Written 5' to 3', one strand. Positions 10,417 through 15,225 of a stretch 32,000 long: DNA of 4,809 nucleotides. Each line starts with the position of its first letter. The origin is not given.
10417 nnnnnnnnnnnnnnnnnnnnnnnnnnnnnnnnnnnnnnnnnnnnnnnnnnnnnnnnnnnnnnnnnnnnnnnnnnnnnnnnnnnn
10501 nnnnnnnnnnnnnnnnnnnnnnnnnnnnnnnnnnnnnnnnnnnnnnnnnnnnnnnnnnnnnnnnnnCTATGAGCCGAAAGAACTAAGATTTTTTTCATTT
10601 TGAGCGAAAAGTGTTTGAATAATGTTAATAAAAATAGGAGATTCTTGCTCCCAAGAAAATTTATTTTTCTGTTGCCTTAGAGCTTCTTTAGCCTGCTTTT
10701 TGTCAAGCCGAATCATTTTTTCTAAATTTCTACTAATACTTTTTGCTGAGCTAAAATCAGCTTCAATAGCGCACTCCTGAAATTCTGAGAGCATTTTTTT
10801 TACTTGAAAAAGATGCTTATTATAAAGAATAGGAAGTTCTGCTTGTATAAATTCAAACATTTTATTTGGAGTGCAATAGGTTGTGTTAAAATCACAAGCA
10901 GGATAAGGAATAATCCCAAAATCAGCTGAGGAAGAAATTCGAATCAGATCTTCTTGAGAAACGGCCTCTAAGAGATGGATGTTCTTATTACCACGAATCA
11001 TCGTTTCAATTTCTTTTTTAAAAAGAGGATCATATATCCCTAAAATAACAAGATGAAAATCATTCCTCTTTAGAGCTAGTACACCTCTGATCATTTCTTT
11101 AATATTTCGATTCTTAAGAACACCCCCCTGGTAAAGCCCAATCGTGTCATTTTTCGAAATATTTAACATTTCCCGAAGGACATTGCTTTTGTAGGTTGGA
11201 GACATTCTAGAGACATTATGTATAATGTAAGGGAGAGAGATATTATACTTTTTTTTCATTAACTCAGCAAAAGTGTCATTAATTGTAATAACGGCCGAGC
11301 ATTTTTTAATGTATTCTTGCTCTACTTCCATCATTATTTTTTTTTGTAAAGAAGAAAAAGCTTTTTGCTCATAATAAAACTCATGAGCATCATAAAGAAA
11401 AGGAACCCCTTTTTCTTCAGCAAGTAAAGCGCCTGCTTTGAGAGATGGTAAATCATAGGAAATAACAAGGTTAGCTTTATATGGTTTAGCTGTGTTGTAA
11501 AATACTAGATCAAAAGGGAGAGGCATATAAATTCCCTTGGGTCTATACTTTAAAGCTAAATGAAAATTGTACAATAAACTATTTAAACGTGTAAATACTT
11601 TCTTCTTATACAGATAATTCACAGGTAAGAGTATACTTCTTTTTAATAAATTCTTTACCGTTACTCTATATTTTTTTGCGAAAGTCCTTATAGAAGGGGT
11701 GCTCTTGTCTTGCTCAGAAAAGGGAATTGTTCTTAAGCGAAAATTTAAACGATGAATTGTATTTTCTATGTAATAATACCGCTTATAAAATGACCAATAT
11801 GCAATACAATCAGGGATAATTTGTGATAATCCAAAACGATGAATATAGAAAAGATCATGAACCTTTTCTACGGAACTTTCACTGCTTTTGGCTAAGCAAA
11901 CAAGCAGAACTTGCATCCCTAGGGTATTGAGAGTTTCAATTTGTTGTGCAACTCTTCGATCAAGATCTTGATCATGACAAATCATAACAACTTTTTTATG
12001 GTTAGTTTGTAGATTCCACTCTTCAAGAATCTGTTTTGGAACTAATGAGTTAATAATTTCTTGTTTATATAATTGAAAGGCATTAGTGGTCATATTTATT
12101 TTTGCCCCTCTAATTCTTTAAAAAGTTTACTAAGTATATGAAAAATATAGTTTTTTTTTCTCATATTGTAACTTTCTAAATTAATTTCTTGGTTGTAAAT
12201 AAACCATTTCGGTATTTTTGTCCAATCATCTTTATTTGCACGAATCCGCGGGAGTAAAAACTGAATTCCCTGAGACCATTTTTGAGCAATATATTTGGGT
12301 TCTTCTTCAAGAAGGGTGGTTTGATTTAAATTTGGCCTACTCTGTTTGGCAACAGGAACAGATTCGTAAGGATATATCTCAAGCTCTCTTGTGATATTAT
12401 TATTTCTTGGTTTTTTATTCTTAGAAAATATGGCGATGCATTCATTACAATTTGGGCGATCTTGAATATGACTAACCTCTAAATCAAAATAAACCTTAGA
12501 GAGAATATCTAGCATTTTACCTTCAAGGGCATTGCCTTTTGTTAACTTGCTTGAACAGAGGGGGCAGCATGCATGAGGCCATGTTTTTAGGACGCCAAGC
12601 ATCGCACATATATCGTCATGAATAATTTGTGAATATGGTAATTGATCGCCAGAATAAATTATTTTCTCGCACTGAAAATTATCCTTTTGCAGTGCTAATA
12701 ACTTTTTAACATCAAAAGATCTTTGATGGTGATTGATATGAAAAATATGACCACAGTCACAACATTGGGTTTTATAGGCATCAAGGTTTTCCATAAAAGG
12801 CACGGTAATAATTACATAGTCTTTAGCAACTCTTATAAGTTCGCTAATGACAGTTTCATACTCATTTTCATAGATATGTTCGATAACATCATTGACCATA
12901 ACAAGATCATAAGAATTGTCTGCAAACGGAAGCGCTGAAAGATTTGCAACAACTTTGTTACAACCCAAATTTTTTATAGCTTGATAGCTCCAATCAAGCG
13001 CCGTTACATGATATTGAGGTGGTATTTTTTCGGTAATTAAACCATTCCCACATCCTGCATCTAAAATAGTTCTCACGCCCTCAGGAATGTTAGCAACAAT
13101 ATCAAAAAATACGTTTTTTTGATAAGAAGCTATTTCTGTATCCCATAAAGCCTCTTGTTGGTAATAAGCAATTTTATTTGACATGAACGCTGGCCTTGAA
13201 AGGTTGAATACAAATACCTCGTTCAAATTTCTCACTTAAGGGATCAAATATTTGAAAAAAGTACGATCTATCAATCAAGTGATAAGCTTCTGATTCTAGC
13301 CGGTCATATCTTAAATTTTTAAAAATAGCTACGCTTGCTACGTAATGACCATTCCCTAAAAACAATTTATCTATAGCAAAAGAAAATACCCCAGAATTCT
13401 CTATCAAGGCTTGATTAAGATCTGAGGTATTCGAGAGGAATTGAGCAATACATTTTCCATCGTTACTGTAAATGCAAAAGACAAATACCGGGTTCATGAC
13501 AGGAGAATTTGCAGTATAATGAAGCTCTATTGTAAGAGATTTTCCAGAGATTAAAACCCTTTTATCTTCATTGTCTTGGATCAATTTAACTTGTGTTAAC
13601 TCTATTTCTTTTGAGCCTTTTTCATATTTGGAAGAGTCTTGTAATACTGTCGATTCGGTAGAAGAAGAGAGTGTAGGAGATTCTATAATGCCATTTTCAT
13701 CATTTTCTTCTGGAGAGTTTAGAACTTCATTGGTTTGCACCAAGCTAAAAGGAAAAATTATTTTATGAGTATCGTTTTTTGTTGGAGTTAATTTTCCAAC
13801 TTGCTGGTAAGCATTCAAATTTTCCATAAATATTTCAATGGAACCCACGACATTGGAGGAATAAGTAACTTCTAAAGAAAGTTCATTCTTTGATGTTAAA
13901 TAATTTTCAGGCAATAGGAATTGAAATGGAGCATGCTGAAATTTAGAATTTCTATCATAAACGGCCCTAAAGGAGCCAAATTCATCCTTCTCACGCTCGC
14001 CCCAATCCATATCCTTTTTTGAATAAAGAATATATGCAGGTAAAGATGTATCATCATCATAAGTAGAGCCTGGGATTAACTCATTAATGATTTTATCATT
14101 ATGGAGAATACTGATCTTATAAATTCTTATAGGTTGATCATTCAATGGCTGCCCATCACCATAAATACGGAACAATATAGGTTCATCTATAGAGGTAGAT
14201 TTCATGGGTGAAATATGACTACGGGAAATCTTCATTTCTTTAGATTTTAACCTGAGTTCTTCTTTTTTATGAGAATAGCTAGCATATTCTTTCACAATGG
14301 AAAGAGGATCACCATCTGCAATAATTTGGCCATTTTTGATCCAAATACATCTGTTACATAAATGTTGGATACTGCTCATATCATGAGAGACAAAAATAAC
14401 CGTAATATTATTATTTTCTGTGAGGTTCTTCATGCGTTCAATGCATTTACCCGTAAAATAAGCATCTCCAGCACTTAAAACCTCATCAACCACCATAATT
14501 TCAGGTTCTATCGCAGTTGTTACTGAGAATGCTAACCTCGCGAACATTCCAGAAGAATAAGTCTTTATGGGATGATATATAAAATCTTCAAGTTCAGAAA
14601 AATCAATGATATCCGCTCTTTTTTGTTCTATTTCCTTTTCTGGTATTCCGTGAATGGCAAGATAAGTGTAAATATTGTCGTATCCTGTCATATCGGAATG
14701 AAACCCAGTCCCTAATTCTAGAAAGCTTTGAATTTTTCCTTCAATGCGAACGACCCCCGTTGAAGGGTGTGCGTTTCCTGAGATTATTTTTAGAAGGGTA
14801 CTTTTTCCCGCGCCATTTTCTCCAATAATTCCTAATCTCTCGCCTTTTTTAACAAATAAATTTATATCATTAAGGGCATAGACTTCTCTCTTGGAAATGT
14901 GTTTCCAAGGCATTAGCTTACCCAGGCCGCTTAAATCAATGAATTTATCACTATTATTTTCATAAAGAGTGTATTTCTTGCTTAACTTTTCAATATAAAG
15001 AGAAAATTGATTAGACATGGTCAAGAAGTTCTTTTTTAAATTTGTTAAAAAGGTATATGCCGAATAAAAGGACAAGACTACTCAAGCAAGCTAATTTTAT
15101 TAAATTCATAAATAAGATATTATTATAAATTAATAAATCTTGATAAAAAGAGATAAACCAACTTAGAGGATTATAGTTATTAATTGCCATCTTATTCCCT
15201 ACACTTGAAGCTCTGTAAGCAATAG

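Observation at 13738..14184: Wzt carries a middle domain resembling the insert of the exported epimerase-like protein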

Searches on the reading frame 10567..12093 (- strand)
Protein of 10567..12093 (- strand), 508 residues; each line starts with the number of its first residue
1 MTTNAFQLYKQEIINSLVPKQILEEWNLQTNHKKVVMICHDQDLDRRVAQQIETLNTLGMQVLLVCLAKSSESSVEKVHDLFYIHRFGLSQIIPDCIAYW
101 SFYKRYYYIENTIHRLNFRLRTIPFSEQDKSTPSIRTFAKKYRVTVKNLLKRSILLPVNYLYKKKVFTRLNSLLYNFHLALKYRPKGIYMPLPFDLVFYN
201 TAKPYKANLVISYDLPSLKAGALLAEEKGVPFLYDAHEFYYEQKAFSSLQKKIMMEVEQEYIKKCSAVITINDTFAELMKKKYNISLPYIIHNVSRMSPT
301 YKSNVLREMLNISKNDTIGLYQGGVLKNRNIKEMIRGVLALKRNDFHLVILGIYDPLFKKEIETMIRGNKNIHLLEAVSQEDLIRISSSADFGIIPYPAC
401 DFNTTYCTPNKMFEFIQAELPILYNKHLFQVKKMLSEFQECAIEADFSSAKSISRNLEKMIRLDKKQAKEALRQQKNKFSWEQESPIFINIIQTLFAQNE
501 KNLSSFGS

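Call 5: search_protein_families(library=pfam, proteins=[window:10567-12093:-], max_evalue=0.01)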
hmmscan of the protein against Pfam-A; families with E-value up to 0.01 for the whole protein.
window:10567-12093:- (508 aa): 2 families
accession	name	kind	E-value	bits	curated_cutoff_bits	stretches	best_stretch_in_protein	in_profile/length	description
PF13439.12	Glyco_transf_4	-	1.6e-06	28.7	28.5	1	175-293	41-164/170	Glycosyltransferase Family 4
PF13579.12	Glyco_trans_4_4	-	6.8e-05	23.7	29.7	1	205-280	70-143/158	Glycosyl transferase 4-like domain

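Call 55: search_protein_families(library=ncbifam, proteins=[window:10567-12093:-], max_evalue=0.001)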
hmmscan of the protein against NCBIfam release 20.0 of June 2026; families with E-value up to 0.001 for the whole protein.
window:10567-12093:- (508 aa): 5 families
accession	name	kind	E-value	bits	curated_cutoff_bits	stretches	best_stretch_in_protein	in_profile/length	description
NF047676.1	TeichurnBiosyTuaH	equivalog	1.9e-09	36.9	550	1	243-482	137-374/384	teichuronic acid biosynthesis protein TuaH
TIGR04157.1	glyco_rSAM_CFB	subfamily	8.6e-06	25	400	1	247-479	150-389/406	TIGR04157 family glycosyltransferase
NF047684.1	TeichurnBiosyTuaC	equivalog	9.2e-06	24.8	550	1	213-471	116-364/391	teichuronic acid biosynthesis protein TuaC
NF007640.0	PRK10307.1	subfamily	2.9e-05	23.2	276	1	250-397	157-310/411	WcaI family glycosyltransferase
NF012028.0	PRK15484.1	subfamily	0.00016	20.9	618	0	300-496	174-379/380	lipopolysaccharide N-acetylglucosaminyltransferase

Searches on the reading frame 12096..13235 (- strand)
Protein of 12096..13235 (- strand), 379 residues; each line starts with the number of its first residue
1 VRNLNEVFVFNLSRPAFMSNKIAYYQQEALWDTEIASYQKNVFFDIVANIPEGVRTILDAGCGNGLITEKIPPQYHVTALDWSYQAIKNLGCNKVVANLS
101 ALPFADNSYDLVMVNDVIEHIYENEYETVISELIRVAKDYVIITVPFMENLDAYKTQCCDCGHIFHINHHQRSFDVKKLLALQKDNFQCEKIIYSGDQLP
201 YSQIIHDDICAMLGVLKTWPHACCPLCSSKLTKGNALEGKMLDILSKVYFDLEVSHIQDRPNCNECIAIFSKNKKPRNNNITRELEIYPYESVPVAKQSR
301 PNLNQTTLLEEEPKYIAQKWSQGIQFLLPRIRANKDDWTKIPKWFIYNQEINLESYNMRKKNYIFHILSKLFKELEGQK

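Call 5: search_protein_families(library=pfam, proteins=[window:12096-13235:-], max_evalue=0.01)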
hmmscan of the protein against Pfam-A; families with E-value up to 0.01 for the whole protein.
window:12096-13235:- (379 aa): 8 families
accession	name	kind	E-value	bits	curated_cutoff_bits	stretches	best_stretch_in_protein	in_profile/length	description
PF08241.18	Methyltransf_11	-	7.1e-14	52.7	21.2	1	58-139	1-89/95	Methyltransferase domain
PF13649.12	Methyltransf_25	-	4.3e-12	47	27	1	57-138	1-94/97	Methyltransferase domain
PF08242.18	Methyltransf_12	-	3.5e-07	31.3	30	1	58-138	1-93/98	Methyltransferase domain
PF13847.12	Methyltransf_31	-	8.6e-07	29.2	27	1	56-149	6-113/145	Methyltransferase domain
PF13489.12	Methyltransf_23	-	2.5e-05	24.5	27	1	52-138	21-109/164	Methyltransferase domain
PF07021.18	MetW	-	0.00043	20.4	21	1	45-146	6-110/193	Methionine biosynthesis protein MetW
PF05175.20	MTS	-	0.00088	19.4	23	1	54-131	32-104/170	Methyltransferase small domain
PF05219.18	DREV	-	0.0098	15.5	26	0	55-180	96-225/265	DREV methyltransferase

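Call 55: search_protein_families(library=ncbifam, proteins=[window:12096-13235:-], max_evalue=0.001)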
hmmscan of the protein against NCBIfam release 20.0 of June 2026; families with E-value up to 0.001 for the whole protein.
window:12096-13235:- (379 aa): 10 families
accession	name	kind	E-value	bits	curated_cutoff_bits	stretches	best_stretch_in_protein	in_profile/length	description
NF041255.1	mycofact_MftM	equivalog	3.8e-11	42.9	200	1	91-152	187-248/289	mycofactocin oligosaccharide methyltransferase MftM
NF004452.0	PRK05785.1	equivalog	8.8e-10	38.4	207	1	47-144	46-145/228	hypothetical protein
TIGR02021.1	BchM-ChlM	equivalog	1.2e-08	34.7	158.9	1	46-153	48-164/218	magnesium protoporphyrin IX methyltransferase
TIGR02072.1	BioC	equivalog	1.6e-08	34.6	184.95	1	35-189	12-176/244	malonyl-ACP O-methyltransferase BioC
NF007610.0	PRK10258.1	equivalog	1.1e-06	28.2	342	1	47-139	35-132/251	malonyl-ACP O-methyltransferase BioC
TIGR01983.1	UbiG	equivalog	9.4e-06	25.1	102.95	1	11-142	26-148/228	bifunctional 2-polyprenyl-6-hydroxyphenol methylase/3-demethylubiquinol 3-O-methyltransferase UbiG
NF045667.1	MTase_DVU1556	equivalog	1.4e-05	24.6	155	1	55-136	24-110/213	DVU_1556 family methyltransferase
TIGR02081.1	metW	equivalog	2.1e-05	24.2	189.5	1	46-146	7-110/194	methionine biosynthesis protein MetW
TIGR03587.1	Pse_Me-ase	hypoth_equivalog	3.2e-05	24.1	112.05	1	42-144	32-141/204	pseudaminic acid biosynthesis-associated methylase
NF008300.0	PRK11088.1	equivalog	0.00086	18.9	303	1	39-144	71-179/272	23S rRNA (guanine(745)-N(1))-methyltransferase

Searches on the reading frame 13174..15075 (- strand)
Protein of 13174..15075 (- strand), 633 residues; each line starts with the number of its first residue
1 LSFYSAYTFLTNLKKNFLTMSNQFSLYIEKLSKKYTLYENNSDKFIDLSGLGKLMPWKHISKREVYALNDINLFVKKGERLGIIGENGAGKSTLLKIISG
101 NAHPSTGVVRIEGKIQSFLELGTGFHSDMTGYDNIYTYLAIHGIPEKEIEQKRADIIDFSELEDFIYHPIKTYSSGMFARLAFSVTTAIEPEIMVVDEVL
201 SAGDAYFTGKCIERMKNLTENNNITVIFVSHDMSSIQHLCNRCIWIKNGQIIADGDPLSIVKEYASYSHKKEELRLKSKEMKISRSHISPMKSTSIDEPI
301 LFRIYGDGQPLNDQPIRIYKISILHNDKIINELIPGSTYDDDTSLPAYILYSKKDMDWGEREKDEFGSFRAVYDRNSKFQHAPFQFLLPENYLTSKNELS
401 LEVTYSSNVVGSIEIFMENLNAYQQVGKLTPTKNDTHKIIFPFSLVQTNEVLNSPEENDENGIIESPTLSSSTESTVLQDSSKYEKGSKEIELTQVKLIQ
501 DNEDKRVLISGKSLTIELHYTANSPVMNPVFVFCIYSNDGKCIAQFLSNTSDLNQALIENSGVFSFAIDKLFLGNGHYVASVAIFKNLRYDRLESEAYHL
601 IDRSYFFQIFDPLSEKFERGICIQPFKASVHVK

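Call 5: search_protein_families(library=pfam, proteins=[window:13174-15075:-], max_evalue=0.01)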
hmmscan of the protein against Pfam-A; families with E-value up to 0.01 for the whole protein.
window:13174-15075:- (633 aa): 3 families
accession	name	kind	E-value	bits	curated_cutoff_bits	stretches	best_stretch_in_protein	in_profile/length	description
PF00005.33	ABC_tran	-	8.9e-19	68.9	25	1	68-199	1-135/137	ABC transporter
PF14524.12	Wzt_C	-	1.3e-16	61.3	30.4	1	484-621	3-140/143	Wzt C-terminal domain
PF13304.12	AAA_21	-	1.8e-05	25.4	27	1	82-132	3-59/304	AAA domain, putative AbiEii toxin, Type IV TA system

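Call 31: search_solved_structures(query=window:13174-15018:-, max_evalue=0.01)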
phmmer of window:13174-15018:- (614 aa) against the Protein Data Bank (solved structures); distinct sequences matched with E-value up to 0.01: 509 (the best 60 are shown).
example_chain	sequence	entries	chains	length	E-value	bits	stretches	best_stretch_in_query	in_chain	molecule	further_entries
8dku_A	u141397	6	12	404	2.1e-63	218.2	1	43-246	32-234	ABC transporter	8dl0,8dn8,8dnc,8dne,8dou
7k2t_A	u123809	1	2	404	5e-63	216.9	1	43-246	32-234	ABC transporter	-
6amx_A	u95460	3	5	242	2.7e-60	207.9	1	43-246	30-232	ABC transporter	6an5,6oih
6m96_A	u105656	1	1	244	6.6e-60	206.6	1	42-246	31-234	ABC transporter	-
6jbh_A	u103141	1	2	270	2.5e-49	171.7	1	6-262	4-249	TarH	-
9cfl_B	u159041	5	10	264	3.6e-48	167.9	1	6-262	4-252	Teichoic acids export ATP-binding protein TagH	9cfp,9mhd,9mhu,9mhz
7dd0_A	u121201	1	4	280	1.1e-44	156.4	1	10-262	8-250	Teichoic acids export ATP-binding protein TagH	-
9qhw_C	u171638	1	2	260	4e-43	151.2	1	46-246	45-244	ABC transporter ATP-binding protein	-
9qfx_C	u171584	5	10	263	4e-43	151.2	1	46-246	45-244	ABC transporter ATP-binding protein | Probable o-antigen/lipopolysaccharide transport ATP-binding protein ABC transporter RfbE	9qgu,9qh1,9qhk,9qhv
9qhx_C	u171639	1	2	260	1e-42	149.8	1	46-246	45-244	ABC transporter ATP-binding protein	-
9qhj_C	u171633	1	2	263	1.1e-42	149.8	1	46-246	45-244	Probable o-antigen/lipopolysaccharide transport ATP-binding protein ABC transporter RfbE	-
8tsi_A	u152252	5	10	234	2.9e-26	95.5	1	28-237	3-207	ABC transporter ATP-binding protein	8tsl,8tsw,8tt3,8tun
8tsh_A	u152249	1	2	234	7.5e-26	94.2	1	28-237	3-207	ABC transporter ATP-binding protein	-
7w01_A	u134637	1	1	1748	2.7e-24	89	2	46-249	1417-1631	Phospholipid-transporting ATPase ABCA3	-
8s7v_K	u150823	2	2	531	6.5e-24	87.8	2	93-261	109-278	Glycine betaine/carnitine/choline transport ATP-binding protein OpuCA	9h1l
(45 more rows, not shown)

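Call 55: search_protein_families(library=ncbifam, proteins=[window:13174-15018:-], max_evalue=0.001)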
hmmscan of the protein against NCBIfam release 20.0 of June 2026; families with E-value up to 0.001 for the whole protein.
window:13174-15018:- (614 aa): 182 families (the best 25 are shown)
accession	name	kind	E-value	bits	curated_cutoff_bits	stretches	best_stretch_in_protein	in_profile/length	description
NF010065.0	PRK13545.1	equivalog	5.4e-57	193.7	538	1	8-261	6-250/549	teichoic acids export protein ATP-binding subunit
NF010066.0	PRK13546.1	equivalog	3e-55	187.4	320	1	5-260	3-246/264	teichoic acids export ABC transporter ATP-binding subunit TagH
NF050108.1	galactan_ABC_ATP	equivalog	6.1e-54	182.8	400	1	46-247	42-242/244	galactan export ABC transporter ATP-binding subunit Wzt/RfbE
TIGR01188.1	drrA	subfamily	1e-29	103.8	312.45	1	45-251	5-221/302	daunorubicin resistance ABC transporter, ATP-binding protein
TIGR04521.1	ECF_ATPase_2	equivalog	4.7e-29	101.3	330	2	123-250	113-241/279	energy-coupling factor transporter ATPase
NF040933.2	ABC_arch_GlcV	equivalog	1.1e-28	100.2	450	2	108-247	96-235/357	glucose ABC transporter ATP-binding protein GlcV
TIGR04520.1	ECF_ATPase_1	equivalog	5.7e-28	98.1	315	2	123-246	106-228/269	energy-coupling factor transporter ATPase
TIGR01186.1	proV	subfamily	1.1e-25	90.6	326.6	1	48-246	8-222/363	betaine/proline/choline family ABC transporter ATP-binding protein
NF006987.0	PRK09452.1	equivalog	1.2e-25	90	482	1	45-244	29-238/378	spermidine/putrescine ABC transporter ATP-binding protein PotA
NF010156.0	PRK13635.1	equivalog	1.5e-25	89.9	392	2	113-244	100-230/279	energy-coupling factor ABC transporter ATP-binding protein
NF040840.2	tungstate_WtpC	equivalog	5.3e-25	88.4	440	1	45-243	12-220/347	tungstate ABC transporter ATP-binding protein WtpC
TIGR02769.1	nickel_nikE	equivalog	1.7e-24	86.7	332.55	2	131-235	127-232/265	nickel import ATP-binding protein NikE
TIGR02314.1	ABC_MetN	equivalog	5.5e-24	84.8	499.7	1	40-237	12-224/343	methionine ABC transporter ATP-binding protein MetN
TIGR00968.1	3a0106s01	subfamily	8.3e-24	84.4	342.75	1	45-246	12-223/237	sulfate ABC transporter ATP-binding protein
TIGR01184.1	ntrCD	subfamily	1.1e-23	84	291.8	1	49-237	1-198/230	nitrate ABC transporter ATP-binding protein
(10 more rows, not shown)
